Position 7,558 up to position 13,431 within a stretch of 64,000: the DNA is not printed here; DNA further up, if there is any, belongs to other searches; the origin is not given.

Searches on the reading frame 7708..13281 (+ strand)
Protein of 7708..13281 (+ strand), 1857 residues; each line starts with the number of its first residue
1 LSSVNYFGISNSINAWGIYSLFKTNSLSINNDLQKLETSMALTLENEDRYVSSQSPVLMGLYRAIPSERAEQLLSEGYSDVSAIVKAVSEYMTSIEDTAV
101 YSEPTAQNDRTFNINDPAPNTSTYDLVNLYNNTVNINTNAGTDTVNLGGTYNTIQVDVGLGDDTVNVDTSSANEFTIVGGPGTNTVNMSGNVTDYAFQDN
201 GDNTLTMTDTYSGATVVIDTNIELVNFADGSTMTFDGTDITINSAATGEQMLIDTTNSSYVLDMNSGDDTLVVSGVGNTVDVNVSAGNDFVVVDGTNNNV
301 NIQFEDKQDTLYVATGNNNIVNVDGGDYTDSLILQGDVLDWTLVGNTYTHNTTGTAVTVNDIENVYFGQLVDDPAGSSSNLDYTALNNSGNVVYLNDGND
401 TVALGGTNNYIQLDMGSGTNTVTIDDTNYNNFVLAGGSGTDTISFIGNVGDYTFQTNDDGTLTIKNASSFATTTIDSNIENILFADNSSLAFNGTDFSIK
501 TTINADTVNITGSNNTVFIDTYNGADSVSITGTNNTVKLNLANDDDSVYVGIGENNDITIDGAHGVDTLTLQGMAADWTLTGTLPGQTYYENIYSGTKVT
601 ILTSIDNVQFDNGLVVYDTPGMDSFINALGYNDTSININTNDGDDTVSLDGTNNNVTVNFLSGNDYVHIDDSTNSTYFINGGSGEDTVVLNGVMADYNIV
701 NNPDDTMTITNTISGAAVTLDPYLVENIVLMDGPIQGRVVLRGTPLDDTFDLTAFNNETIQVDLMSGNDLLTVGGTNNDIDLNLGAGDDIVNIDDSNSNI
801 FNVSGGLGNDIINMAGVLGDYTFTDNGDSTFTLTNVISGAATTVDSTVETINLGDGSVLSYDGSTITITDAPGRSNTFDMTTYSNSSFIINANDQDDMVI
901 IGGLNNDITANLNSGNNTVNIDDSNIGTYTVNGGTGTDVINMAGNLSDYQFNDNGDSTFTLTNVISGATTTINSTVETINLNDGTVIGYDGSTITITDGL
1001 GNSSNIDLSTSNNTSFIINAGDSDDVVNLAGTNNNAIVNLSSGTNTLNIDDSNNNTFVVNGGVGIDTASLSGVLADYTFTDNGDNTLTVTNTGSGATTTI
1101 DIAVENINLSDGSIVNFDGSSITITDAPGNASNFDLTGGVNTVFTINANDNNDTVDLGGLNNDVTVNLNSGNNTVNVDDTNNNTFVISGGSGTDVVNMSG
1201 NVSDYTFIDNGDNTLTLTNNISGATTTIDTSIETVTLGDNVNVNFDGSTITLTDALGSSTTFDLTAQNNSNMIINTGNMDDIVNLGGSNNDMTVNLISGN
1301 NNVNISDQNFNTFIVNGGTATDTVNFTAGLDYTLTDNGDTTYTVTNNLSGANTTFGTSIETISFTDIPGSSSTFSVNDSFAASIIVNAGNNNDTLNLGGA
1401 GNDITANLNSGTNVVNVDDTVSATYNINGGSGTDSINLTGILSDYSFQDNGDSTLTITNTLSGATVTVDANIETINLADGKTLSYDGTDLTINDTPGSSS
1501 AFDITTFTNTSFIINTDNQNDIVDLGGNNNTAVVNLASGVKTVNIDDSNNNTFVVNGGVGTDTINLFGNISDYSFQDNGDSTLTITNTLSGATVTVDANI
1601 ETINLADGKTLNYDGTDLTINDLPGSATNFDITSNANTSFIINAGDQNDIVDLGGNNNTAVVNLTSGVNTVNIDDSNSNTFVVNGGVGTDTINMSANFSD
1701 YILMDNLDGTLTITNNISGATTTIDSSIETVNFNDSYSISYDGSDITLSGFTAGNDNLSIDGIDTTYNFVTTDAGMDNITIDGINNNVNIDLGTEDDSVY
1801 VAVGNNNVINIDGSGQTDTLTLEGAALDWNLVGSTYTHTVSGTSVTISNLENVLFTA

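Call 4: search_protein_families(library=pfam, proteins=[window:7708-13281:+], max_evalue=0.01)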
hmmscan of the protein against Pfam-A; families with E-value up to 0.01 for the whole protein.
window:7708-13281:+ (1857 aa): 1 family
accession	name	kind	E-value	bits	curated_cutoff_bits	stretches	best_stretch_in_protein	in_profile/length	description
PF23290.1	KOW5_SPT5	-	0.0063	16.4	27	0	1529-1548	25-44/46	Transcription elongation factor SPT5, fifth KOW domain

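Call 5: search_protein_families(library=ncbifam, proteins=[window:7708-13281:+], max_evalue=0.01)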
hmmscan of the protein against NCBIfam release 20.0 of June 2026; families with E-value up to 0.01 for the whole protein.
window:7708-13281:+ (1857 aa): 0 families
